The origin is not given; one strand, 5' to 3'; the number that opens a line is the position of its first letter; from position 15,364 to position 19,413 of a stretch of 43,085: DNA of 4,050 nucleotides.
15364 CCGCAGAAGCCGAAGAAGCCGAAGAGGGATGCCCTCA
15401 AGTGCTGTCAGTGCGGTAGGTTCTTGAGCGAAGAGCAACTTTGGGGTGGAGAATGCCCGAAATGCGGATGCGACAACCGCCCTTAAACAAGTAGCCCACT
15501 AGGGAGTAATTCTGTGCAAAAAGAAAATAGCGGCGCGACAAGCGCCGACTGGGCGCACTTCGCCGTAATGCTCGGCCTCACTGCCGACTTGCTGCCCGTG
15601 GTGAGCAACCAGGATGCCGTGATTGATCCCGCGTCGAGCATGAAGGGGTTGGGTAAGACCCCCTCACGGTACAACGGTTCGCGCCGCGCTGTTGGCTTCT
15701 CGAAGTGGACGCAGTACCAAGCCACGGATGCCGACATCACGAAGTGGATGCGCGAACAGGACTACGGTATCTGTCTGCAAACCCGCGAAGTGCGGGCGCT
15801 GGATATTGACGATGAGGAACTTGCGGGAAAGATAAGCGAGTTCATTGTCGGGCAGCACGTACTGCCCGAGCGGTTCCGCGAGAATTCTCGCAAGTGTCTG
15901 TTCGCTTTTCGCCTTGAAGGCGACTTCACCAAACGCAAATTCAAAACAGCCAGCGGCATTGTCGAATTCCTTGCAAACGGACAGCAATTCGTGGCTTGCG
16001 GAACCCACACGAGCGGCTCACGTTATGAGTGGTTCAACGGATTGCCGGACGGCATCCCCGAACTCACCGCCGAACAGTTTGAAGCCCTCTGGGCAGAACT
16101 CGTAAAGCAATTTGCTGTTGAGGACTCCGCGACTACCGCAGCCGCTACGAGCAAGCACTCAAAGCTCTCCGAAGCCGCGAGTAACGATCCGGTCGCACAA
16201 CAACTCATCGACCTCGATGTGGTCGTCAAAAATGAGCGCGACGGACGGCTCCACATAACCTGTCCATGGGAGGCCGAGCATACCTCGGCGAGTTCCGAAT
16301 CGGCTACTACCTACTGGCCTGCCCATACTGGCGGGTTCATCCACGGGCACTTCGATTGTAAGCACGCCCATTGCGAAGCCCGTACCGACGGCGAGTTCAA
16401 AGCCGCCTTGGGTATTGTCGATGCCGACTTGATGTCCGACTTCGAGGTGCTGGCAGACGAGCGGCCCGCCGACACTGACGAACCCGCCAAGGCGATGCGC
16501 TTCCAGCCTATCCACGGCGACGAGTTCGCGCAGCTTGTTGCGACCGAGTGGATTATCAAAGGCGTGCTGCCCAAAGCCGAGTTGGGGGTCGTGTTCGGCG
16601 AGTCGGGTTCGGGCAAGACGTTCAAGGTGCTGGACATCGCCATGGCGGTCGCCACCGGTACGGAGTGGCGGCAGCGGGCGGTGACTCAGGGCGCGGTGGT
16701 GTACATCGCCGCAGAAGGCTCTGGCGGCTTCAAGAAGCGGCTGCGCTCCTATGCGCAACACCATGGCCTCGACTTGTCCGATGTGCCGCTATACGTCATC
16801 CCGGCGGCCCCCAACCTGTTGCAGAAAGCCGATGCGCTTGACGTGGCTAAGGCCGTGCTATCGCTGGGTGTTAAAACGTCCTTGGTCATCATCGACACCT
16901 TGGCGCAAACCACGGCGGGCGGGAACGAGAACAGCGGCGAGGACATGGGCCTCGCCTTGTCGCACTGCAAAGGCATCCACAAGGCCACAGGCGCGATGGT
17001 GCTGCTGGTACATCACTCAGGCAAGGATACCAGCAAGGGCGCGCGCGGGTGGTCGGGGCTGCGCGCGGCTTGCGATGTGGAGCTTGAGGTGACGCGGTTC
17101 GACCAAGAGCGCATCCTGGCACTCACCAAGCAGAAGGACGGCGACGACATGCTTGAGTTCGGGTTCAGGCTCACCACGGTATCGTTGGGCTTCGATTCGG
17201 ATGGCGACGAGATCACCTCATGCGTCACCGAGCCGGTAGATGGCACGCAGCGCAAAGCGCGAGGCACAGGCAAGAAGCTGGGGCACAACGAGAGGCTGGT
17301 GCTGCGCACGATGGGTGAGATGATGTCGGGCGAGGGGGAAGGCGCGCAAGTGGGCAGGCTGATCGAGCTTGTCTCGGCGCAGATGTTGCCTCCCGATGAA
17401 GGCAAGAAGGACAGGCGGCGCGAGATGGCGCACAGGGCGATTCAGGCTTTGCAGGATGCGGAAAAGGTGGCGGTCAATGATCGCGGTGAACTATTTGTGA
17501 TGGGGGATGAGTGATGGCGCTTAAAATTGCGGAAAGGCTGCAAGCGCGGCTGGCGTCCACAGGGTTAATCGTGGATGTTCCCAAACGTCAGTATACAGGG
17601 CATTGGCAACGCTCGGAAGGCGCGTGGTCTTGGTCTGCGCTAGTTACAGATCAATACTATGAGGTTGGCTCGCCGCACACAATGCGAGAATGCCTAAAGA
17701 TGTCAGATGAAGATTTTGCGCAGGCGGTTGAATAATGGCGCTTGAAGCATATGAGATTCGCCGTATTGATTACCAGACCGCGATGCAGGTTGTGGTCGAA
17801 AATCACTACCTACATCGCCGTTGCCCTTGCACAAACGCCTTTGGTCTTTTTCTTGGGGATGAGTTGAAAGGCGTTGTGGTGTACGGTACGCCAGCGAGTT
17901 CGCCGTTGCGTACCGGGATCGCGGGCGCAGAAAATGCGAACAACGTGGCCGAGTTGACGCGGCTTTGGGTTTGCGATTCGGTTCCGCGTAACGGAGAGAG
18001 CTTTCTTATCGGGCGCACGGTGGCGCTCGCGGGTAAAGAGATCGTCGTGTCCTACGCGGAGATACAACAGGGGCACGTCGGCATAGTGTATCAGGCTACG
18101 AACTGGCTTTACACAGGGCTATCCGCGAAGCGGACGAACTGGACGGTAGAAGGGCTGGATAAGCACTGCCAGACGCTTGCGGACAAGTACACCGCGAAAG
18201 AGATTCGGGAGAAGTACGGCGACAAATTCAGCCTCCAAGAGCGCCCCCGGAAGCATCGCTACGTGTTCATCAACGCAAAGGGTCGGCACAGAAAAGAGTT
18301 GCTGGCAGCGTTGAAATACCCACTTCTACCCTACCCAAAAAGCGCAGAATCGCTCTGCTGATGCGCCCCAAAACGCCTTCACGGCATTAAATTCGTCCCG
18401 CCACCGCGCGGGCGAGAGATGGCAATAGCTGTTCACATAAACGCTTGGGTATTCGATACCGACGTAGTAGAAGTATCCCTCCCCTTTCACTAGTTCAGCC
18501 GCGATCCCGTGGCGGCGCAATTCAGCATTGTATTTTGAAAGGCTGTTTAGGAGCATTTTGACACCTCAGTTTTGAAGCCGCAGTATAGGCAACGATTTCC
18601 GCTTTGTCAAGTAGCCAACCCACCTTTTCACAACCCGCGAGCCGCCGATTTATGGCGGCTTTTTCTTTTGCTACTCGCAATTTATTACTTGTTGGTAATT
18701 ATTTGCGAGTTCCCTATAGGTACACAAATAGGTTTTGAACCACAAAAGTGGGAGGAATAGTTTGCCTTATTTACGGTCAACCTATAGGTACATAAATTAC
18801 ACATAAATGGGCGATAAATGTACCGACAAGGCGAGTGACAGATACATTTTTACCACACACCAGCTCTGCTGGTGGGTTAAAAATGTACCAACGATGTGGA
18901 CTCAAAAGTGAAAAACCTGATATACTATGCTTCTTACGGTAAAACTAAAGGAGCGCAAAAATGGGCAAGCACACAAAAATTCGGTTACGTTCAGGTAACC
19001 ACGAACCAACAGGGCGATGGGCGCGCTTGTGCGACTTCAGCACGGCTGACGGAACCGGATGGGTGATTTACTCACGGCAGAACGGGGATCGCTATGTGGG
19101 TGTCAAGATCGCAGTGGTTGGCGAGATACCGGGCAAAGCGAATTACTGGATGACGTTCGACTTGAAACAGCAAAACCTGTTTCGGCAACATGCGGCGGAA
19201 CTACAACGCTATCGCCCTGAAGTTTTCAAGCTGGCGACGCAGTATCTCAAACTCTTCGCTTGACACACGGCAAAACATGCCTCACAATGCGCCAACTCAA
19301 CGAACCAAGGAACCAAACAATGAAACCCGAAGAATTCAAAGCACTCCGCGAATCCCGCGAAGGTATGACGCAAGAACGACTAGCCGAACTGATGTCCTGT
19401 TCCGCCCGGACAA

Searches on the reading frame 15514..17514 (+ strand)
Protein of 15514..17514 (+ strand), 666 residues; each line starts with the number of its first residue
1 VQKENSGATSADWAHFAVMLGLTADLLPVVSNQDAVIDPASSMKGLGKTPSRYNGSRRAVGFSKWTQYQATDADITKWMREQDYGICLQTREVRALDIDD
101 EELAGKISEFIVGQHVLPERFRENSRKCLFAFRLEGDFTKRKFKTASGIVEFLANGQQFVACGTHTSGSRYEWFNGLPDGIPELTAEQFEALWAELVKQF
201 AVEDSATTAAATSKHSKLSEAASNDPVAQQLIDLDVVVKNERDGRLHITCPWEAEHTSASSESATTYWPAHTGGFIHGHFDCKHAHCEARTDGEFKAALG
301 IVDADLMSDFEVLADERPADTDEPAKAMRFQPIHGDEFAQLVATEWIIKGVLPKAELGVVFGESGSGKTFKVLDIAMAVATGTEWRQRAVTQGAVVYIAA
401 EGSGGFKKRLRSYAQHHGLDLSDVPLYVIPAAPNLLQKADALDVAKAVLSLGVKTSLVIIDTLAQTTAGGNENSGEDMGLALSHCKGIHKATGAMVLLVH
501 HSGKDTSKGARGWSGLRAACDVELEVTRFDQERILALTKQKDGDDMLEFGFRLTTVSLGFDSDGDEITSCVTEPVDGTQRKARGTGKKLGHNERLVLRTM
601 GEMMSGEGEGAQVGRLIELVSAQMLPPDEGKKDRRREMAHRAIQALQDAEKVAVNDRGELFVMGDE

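Call 15: search_protein_families(library=phrogs, proteins=[window:15514-17514:+], max_evalue=0.001)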
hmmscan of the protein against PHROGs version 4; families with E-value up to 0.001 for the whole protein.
window:15514-17514:+ (666 aa): 12 families
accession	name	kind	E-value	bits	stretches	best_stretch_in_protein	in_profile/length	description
phrog_2850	-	unknown function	3.5e-58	198.6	1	342-572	145-379/465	-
phrog_906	-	DNA, RNA and nucleotide metabolism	7e-47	161.7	1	315-579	485-759/872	DNA polymerase/primase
phrog_16950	-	DNA, RNA and nucleotide metabolism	7.7e-27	94.5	1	201-318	232-350/843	DNA primase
phrog_1156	-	DNA, RNA and nucleotide metabolism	5.5e-25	89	1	2-219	5-221/855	DNA primase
phrog_3228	-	DNA, RNA and nucleotide metabolism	1.7e-22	80.6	1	336-569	355-601/766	replicative helicase-primase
phrog_3123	-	unknown function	4.1e-19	69.6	1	322-510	306-514/583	-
phrog_6012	-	DNA, RNA and nucleotide metabolism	1.3e-16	61.9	1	318-508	107-299/447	DNA helicase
phrog_2597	-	DNA, RNA and nucleotide metabolism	3e-13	50.2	1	345-508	357-520/747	DNA primase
phrog_6357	-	unknown function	5.6e-11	43.3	1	343-543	19-207/321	-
phrog_1284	-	unknown function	8.3e-11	42.8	1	337-507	19-189/306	-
phrog_239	-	DNA, RNA and nucleotide metabolism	9.7e-09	35.7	1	345-531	349-558/801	DNA primase/helicase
phrog_25693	-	unknown function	1.3e-05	25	1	344-505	39-212/405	-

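Call 17: search_dna_similar(query=window:15514-17514:+, collection=phages, mode=protein, max_rows=25)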
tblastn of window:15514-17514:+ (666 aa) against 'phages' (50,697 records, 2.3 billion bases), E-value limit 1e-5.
Records with a match: 1314; places in all: 1319; records where one place covers at least 80% of the query: 0.
Best place of each record, by identity: <60% 1314.
By first word of the organism name: Mycobacterium 500; Salmonella 316; Microbacterium 126; Escherichia 95; Vibrio 77; Gordonia 68; Streptococcus 16; Kagunavirus 11; Serratia 9; Caulobacter 8; and 31 more.
By host as written in the record: Mycobacterium smegmatis mc2 155 365; - 119; Mycobacterium smegmatis mc#155 79; Microbacterium foliorum NRRL B-24224 SEA 60; Salmonella enterica subsp. enterica serovar Enteritidis 52; Microbacterium foliorum NRRL B-24224 52; Escherichia coli 47; Salmonella enterica 47; and 173 more.
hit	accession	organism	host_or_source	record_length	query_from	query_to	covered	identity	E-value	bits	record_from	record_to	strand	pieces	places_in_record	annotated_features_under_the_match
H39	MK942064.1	Caulobacter phage Jess A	Caulobacter vibrioides CB15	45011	4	313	47%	48.6%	6e-71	256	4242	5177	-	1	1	DNA primase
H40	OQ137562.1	Caulobacter phage RapA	Caulobacter vibrioides CB15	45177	4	313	47%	48.6%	6e-71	256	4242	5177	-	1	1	RapA_gp004c: DNA primase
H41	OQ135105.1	Caulobacter phage BL94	Caulobacter vibrioides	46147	4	313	47%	48.3%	5e-70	254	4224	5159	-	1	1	BL94_gp004c: DNA primase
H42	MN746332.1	Caulobacter phage SR18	Caulobacter vibrioides CB15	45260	7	313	46%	48.7%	2e-71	258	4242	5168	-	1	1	DNA primase replication protein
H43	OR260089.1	Caulobacter phage GB2A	Caulobacter vibrioides CB15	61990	329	656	49%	42.0%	1e-64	238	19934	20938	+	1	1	replicative DNA helicase / DNA primase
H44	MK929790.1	Caulobacter phage RW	Caulobacter vibrioides CB15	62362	329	656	49%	42.0%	1e-64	238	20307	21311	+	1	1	replicative DNA helicase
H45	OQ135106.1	Caulobacter phage RLK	Caulobacter vibrioides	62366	329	656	49%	42.0%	1e-64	238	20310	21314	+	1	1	RLK_gp051: replicative DNA helicase/ DNA primase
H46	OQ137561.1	Caulobacter phage KcrB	Caulobacter vibrioides CB15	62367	329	656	49%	42.0%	1e-64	238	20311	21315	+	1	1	KcrB_gp051: replicative DNA helicase/ DNA primase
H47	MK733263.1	Yersinia phage YeP5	Yersinia enterocolitica JL2002-6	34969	1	331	50%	38.8%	6e-60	224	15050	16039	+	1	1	DNA primase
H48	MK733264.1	Yersinia phage YeP6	Yersinia enterocolitica JL2004-21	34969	1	331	50%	38.8%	6e-60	224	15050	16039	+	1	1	DNA primase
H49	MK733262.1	Yersinia phage YeP4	Yersinia enterocolitica LN1996-YE105.5R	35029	1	331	50%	38.8%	6e-60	224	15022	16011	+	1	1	DNA primase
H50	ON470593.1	Escherichia phage vB_EcoM-683R1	Escherichia coli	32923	7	322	47%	37.5%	1e-47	187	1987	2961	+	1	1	hypothetical protein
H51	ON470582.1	Escherichia phage vB_EcoM-689R2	Escherichia coli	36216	7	322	47%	37.5%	1e-47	187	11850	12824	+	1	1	hypothetical protein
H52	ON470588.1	Escherichia phage vB_EcoM-611R5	Escherichia coli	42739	7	322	47%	37.5%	1e-47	187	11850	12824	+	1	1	hypothetical protein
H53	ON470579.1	Escherichia phage vB_EcoM-606R2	Escherichia coli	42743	7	322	47%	37.5%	1e-47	187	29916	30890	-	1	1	hypothetical protein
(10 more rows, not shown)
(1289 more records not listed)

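Call 30: find_homologous_proteins(query=window:15514-17514:+, max_evalue=1e-60)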
Query window:15514-17514:+ (666 aa): 1795 proteins with E <= 1e-60 among 8000 candidates; the best 120 are listed.
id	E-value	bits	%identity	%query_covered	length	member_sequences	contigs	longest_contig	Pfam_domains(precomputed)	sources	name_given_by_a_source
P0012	0.0e+0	1466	97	100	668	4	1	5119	PF09250.17,PF13481.13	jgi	-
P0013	0.0e+0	1340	89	100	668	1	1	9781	PF09250.17,PF13481.13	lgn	-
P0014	0.0e+0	1271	85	100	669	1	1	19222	PF09250.17,PF13481.13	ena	-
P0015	0.0e+0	1199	79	100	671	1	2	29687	PF09250.17,PF13481.13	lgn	-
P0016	0.0e+0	1145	75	100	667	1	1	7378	PF09250.17,PF13481.13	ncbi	-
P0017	0.0e+0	1130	74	100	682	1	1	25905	PF09250.17,PF13481.13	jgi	-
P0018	0.0e+0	1083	70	100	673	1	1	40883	PF09250.17,PF13481.13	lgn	-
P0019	6.8e-253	859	61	98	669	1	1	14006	PF09250.17,PF13481.13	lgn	-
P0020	1.9e-245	835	60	96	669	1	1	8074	PF09250.17,PF13481.13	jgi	-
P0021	2.3e-237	808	56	98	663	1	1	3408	PF09250.17,PF13481.13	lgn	-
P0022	1.1e-236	806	55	99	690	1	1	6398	PF09250.17,PF13481.13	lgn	-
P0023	1.0e-232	793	55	96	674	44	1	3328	PF09250.17,PF13481.13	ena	-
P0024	1.3e-231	789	55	97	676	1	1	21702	PF09250.17,PF13481.13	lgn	-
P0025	1.4e-231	789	57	97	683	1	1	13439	PF09250.17,PF13481.13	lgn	-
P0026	2.0e-231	788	57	97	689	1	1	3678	PF09250.17,PF13481.13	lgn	-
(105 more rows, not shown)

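Call 31: find_encoding_contigs(protein=P0014, flank=10000, max_places=3)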
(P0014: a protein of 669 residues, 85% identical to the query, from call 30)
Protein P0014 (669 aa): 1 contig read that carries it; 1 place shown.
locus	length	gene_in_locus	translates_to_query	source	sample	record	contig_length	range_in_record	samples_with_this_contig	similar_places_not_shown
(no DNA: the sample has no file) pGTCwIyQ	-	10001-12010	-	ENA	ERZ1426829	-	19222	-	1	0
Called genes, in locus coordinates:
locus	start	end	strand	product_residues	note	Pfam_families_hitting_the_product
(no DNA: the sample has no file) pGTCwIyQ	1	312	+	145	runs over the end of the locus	-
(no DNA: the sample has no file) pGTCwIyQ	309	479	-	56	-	-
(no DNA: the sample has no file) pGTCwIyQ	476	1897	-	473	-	PF00176:SNF2-rel_dom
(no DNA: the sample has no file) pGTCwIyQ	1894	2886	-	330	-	-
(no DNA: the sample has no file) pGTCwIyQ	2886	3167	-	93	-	-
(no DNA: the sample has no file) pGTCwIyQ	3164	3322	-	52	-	-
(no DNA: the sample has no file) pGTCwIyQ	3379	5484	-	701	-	PF00476:DNA_pol_A (weak)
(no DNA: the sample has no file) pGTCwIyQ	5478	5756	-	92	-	-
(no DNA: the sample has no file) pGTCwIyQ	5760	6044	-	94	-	-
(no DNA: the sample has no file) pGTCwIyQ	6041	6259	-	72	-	-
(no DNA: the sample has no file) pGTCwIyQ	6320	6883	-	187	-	PF10991:Enc34_ssDNA-bd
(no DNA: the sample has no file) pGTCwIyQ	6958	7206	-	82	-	-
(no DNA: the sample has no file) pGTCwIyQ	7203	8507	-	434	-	PF10926:DUF2800, PF12705:PDDEXK_1 (weak)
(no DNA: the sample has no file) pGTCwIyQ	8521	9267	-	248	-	-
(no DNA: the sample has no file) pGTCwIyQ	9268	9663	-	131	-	-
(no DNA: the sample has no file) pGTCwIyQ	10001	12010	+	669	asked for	PF09250:Prim-Pol, PF13481:AAA_25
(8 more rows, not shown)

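Call 32: find_encoding_contigs(protein=P0015, flank=10000, max_places=3)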
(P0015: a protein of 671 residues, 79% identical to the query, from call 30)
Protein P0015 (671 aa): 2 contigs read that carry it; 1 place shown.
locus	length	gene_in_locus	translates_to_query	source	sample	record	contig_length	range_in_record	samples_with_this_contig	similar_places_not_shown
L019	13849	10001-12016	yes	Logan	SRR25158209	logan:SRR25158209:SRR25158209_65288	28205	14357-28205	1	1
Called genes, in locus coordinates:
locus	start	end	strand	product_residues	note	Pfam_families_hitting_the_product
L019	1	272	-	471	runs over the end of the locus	PF00176:SNF2-rel_dom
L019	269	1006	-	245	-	PF01555:N6_N4_Mtase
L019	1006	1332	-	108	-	-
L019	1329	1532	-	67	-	-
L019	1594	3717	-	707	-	PF00476:DNA_pol_A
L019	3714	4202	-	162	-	PF05869:Dam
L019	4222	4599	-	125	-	PF05551:zf-His_Me_endon (weak), PF13392:HNH_3 (weak)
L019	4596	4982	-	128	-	-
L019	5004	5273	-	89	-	-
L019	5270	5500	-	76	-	-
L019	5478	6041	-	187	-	PF10991:Enc34_ssDNA-bd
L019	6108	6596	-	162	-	-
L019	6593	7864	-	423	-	PF10926:DUF2800, PF12705:PDDEXK_1 (weak)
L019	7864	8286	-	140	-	-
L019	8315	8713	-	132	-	PF25682:Phage_VG64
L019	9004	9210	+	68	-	-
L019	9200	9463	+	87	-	-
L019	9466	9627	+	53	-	-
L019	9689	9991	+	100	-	-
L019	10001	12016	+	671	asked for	PF09250:Prim-Pol, PF13481:AAA_25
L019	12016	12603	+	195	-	-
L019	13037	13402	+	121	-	-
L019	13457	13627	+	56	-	PF12844:HTH_19 (weak), PF13560:HTH_31, PF01381:HTH_3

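Call 33: find_encoding_contigs(protein=P0018, flank=10000, max_places=3)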
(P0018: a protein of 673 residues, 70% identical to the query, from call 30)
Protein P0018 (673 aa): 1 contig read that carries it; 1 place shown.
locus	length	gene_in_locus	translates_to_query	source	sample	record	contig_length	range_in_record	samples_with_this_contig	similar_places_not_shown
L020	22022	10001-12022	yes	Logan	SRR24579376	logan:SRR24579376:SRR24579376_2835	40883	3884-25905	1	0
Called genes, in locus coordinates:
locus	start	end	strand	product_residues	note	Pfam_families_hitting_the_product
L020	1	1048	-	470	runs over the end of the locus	PF00176:SNF2-rel_dom (faint)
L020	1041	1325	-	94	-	-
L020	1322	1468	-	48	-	-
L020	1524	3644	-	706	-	PF00476:DNA_pol_A (weak)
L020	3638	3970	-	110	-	-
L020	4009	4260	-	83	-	-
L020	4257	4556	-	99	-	-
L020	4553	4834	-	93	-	-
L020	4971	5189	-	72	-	-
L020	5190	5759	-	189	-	PF10991:Enc34_ssDNA-bd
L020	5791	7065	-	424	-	PF10926:DUF2800, PF12705:PDDEXK_1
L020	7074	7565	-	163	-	-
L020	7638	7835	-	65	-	-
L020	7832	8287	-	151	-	-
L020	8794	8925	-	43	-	-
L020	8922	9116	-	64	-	-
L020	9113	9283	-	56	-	-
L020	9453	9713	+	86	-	-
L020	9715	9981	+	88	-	-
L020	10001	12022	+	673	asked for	PF09250:Prim-Pol, PF13481:AAA_25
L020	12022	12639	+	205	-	-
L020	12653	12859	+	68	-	PF11753:DUF3310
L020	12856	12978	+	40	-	-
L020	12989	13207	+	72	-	-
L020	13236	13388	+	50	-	-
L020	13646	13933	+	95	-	-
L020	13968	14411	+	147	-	PF20901:Sf6_terminase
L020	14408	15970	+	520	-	-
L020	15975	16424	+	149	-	-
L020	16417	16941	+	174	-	-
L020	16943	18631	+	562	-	PF12236:Head-tail_con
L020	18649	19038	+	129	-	-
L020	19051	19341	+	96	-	-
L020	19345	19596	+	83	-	-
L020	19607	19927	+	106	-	PF21628:Gp10-like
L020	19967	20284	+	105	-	PF25181:Phage_Bbp19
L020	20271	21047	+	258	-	-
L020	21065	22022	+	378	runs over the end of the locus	PF20911:GP7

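Call 34: find_encoding_contigs(protein=P0013, flank=10000, max_places=3)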
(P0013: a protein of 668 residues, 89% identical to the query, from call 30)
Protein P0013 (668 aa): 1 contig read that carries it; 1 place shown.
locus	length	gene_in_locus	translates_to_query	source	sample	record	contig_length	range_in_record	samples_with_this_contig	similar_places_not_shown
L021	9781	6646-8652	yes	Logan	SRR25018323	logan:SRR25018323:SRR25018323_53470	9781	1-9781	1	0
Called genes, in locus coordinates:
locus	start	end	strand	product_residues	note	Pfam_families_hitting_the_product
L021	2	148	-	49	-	?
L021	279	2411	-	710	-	PF00476:DNA_pol_A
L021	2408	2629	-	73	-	-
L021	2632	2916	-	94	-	-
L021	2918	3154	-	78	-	-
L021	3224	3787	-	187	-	PF10991:Enc34_ssDNA-bd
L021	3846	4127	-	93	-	-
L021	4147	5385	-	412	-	PF10926:DUF2800, PF12705:PDDEXK_1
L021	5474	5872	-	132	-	-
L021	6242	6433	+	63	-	PF14549:P22_Cro, PF15943:YdaS_toxin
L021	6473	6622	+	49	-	-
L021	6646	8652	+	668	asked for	PF09250:Prim-Pol, PF13481:AAA_25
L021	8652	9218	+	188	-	PF01844:HNH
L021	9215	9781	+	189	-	?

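Call 35: find_encoding_contigs(protein=P0017, flank=10000, max_places=3)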
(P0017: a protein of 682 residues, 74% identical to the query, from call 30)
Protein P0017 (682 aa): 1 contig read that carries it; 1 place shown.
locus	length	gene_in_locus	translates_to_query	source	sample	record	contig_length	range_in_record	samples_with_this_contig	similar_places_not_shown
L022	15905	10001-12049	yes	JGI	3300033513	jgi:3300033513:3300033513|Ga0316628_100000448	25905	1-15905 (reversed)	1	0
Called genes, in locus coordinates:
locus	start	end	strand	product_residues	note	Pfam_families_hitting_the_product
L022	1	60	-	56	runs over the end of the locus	-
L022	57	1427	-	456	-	PF00176:SNF2-rel_dom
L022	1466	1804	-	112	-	-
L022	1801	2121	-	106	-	-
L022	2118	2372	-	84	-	-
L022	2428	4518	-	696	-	PF00476:DNA_pol_A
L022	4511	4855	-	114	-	-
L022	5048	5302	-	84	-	PF05551:zf-His_Me_endon (weak), PF13392:HNH_3 (weak)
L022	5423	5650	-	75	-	-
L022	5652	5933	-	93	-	-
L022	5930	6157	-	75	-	-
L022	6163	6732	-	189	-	PF10991:Enc34_ssDNA-bd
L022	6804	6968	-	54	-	-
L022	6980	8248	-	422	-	PF10926:DUF2800, PF12705:PDDEXK_1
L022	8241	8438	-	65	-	-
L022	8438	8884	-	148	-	-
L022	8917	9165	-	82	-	-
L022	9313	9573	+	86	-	-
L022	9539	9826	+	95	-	-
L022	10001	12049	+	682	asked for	PF09250:Prim-Pol, PF13481:AAA_25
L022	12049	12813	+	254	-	PF01507:PAPS_reduct (weak)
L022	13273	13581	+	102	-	-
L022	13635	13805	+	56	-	PF13560:HTH_31, PF01381:HTH_3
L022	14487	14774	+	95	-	PF23790:Kyano_Gp96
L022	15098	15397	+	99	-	-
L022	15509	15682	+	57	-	-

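Call 63: search_protein_families(library=pfam, proteins=[L022:14487-14774:+, L022:15098-15397:+], max_evalue=1)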
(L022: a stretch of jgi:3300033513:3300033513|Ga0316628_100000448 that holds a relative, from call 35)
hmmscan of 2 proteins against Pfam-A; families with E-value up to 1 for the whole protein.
L022:14487-14774:+ (95 aa): 1 family
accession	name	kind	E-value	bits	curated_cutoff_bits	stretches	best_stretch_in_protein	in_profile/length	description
PF23790.1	Kyano_Gp96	-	7.9e-08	32.8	27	1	7-94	18-109/110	Kyanoviridae Gp96 protein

L022:15098-15397:+ (99 aa): 2 families
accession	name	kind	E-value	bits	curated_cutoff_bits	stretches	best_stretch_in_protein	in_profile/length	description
PF07645.21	EGF_CA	-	0.044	14.5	27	1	58-77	20-39/43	Calcium-binding EGF domain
PF14670.12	FXa_inhibition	-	0.11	13.1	33.4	1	59-77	14-32/36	Coagulation Factor Xa inhibitory site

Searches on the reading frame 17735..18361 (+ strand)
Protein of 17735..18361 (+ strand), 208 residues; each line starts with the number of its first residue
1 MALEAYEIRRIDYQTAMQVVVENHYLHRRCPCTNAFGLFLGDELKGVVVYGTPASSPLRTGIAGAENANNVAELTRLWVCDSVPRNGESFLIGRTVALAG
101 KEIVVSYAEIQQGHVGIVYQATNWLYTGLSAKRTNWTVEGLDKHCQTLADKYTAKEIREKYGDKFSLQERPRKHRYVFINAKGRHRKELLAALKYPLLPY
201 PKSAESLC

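Call 15: search_protein_families(library=phrogs, proteins=[window:17735-18361:+], max_evalue=0.001)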
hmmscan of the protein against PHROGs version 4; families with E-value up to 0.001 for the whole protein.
window:17735-18361:+ (208 aa): 1 family
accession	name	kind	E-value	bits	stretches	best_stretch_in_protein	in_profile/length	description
phrog_1384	-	other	5.4e-50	171.2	1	2-205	17-221/245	Mom-like DNA modification protein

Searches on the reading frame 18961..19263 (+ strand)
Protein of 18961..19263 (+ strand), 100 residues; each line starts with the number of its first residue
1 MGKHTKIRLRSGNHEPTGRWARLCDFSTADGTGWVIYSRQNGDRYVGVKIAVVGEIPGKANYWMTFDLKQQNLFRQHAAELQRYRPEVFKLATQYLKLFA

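Call 15: search_protein_families(library=phrogs, proteins=[window:18961-19263:+], max_evalue=0.001)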
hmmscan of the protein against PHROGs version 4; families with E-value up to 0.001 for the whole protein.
window:18961-19263:+ (100 aa): 0 families

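Call 43: find_related_loci(query=A1, collection=viral_contigs, flank=10000)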
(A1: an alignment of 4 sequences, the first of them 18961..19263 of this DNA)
Query A1 (100 aa) in viral_contigs; peptide patterns used: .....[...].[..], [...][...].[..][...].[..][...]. (x = any residue, [..] = any of these).
188 stretches matched a pattern; 102 encode a relative of the query (tblastn E <= 1e-3); the best 80 are kept; 80 distinct loci.
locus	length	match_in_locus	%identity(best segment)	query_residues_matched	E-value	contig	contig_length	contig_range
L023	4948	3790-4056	33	7-92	2e-12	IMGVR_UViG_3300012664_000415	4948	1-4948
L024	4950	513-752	30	12-91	3e-11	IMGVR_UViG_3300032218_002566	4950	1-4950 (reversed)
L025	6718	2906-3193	30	9-100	4e-11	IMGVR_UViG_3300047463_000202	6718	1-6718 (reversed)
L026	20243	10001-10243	30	8-88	3e-10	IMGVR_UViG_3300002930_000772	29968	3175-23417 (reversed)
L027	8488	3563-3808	32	12-89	2e-10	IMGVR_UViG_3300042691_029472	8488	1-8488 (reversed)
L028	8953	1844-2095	31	12-91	2e-10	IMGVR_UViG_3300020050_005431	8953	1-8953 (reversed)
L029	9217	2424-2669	32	12-89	2e-10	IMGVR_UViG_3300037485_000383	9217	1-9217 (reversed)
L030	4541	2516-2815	29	5-100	3e-10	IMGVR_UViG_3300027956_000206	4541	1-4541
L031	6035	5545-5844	29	5-100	3e-10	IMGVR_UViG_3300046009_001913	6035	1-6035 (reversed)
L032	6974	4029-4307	29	12-100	5e-10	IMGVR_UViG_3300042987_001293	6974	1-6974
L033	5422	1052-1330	29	12-100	8e-10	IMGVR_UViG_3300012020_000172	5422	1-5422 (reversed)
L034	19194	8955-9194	30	12-91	2e-9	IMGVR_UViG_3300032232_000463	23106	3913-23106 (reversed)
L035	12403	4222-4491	33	2-89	2e-9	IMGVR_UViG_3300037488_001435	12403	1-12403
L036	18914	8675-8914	30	12-91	2e-9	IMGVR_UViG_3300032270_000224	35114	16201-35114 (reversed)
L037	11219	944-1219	30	6-97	5e-9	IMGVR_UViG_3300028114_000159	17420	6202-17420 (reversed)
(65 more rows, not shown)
